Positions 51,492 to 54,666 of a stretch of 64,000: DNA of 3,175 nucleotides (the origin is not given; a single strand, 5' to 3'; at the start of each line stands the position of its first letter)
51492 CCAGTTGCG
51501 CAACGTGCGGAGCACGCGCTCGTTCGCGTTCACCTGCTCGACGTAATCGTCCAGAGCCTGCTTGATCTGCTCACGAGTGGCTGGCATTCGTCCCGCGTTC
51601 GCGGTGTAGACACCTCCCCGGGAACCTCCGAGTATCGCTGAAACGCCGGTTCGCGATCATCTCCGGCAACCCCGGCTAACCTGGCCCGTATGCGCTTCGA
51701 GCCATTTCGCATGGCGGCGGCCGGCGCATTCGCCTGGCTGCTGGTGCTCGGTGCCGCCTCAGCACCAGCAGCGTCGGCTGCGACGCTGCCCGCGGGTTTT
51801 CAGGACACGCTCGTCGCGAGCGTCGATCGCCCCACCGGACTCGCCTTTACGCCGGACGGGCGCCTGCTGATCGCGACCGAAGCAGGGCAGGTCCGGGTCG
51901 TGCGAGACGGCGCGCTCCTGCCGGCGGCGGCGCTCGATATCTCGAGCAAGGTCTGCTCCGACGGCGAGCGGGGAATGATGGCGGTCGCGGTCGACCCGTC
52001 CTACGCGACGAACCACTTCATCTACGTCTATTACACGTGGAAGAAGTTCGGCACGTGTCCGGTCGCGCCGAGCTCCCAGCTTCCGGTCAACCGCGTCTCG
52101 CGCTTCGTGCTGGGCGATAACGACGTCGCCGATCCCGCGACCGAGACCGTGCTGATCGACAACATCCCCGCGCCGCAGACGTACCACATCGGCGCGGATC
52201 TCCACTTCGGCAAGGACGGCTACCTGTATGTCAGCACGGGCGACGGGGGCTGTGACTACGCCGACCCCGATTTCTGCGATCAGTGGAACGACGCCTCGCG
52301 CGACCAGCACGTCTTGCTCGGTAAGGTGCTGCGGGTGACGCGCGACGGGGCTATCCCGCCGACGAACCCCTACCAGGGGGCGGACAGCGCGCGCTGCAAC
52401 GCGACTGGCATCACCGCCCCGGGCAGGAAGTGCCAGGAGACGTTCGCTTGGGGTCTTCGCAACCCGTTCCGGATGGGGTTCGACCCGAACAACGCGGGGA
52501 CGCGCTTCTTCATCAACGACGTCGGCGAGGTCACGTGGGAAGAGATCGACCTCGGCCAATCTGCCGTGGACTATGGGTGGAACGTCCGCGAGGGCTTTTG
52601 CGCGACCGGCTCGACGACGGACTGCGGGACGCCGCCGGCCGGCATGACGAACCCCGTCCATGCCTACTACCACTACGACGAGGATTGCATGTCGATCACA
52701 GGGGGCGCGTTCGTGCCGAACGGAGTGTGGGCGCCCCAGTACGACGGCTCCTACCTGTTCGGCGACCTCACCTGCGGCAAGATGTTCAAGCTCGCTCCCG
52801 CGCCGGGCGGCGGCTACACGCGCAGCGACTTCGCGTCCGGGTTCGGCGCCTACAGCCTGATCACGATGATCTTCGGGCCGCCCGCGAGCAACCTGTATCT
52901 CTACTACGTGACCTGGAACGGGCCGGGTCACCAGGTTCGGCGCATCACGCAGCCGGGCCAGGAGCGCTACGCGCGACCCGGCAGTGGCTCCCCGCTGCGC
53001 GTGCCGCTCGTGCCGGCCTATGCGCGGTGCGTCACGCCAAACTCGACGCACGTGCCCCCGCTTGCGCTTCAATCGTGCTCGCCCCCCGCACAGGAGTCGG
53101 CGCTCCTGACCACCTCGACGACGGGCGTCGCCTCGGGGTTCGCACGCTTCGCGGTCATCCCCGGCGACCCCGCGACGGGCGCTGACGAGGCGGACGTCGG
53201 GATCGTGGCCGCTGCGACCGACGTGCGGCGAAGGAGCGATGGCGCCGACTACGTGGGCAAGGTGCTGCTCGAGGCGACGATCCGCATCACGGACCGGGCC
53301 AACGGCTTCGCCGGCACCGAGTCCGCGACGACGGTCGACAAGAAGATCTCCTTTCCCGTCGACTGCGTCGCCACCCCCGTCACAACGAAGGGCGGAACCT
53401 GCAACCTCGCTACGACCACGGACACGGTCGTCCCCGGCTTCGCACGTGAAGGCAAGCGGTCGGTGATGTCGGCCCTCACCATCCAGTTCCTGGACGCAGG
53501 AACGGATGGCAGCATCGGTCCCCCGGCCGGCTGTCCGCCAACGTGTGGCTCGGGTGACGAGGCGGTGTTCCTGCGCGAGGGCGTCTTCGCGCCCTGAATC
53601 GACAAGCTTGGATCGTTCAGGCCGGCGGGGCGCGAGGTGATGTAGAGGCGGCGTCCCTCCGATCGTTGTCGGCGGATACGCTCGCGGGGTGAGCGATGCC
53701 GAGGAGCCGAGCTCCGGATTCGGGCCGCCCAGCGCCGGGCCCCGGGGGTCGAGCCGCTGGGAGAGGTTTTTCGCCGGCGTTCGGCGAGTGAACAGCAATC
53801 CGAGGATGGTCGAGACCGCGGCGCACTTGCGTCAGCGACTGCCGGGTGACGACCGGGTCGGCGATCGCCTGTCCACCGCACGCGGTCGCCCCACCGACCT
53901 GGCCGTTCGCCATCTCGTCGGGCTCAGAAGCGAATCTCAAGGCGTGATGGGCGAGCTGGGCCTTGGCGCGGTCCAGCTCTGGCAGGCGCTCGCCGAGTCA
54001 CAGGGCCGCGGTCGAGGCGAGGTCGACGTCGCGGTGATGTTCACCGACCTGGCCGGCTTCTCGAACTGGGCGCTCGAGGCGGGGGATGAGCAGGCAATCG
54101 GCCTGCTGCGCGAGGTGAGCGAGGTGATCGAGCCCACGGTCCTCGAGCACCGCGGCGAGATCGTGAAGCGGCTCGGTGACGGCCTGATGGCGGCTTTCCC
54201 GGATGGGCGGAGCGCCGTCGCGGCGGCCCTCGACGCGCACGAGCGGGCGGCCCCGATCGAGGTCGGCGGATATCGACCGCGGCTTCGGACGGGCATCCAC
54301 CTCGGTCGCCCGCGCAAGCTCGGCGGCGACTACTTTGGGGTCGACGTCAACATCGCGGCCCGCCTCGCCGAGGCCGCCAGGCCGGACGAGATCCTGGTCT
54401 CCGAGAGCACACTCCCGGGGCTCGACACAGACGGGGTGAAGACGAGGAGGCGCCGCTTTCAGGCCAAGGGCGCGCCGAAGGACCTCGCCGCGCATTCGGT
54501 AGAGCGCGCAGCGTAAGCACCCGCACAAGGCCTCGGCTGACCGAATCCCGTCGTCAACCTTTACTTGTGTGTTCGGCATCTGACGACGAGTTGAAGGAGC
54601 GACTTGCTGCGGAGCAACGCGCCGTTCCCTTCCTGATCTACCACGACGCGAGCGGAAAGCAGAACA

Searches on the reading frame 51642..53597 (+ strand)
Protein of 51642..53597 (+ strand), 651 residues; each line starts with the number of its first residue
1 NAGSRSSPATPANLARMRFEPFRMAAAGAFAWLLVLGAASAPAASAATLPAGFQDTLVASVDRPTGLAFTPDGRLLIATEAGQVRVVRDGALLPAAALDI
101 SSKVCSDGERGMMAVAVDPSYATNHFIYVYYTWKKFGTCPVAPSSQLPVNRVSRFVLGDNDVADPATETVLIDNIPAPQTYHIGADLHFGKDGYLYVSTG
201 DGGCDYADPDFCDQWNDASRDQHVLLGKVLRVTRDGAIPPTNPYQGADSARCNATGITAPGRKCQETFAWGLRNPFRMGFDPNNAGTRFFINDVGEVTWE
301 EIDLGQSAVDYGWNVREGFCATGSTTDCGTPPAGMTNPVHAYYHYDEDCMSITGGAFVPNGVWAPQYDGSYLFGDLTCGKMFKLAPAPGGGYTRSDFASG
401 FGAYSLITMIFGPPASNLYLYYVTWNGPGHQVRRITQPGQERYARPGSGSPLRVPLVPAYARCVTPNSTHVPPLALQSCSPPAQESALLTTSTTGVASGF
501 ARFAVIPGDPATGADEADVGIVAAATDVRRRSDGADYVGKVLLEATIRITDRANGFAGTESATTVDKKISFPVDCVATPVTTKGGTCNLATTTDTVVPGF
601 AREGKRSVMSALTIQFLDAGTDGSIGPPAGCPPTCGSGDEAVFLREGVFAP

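Call 79: search_protein_families(library=pfam, proteins=[window:51642-53597:+], max_evalue=0.001)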
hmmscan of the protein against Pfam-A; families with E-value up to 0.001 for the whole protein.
window:51642-53597:+ (651 aa): 1 family
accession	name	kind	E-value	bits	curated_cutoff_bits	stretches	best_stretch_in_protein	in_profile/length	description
PF07995.17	GSDH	-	1.7e-37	129.9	25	1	62-384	2-286/332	Glucose / Sorbosone dehydrogenase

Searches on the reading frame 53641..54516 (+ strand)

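Call 79: search_protein_families(library=pfam, proteins=[window:53641-54516:+], max_evalue=0.001)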
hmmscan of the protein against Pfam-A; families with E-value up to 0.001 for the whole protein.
window:53641-54516:+ (291 aa): 1 family
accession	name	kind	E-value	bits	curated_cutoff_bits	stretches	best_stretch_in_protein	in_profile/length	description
PF00211.25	Guanylate_cyc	-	6.1e-11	42.7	21.9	1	129-277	8-172/183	Adenylate and Guanylate cyclase catalytic domain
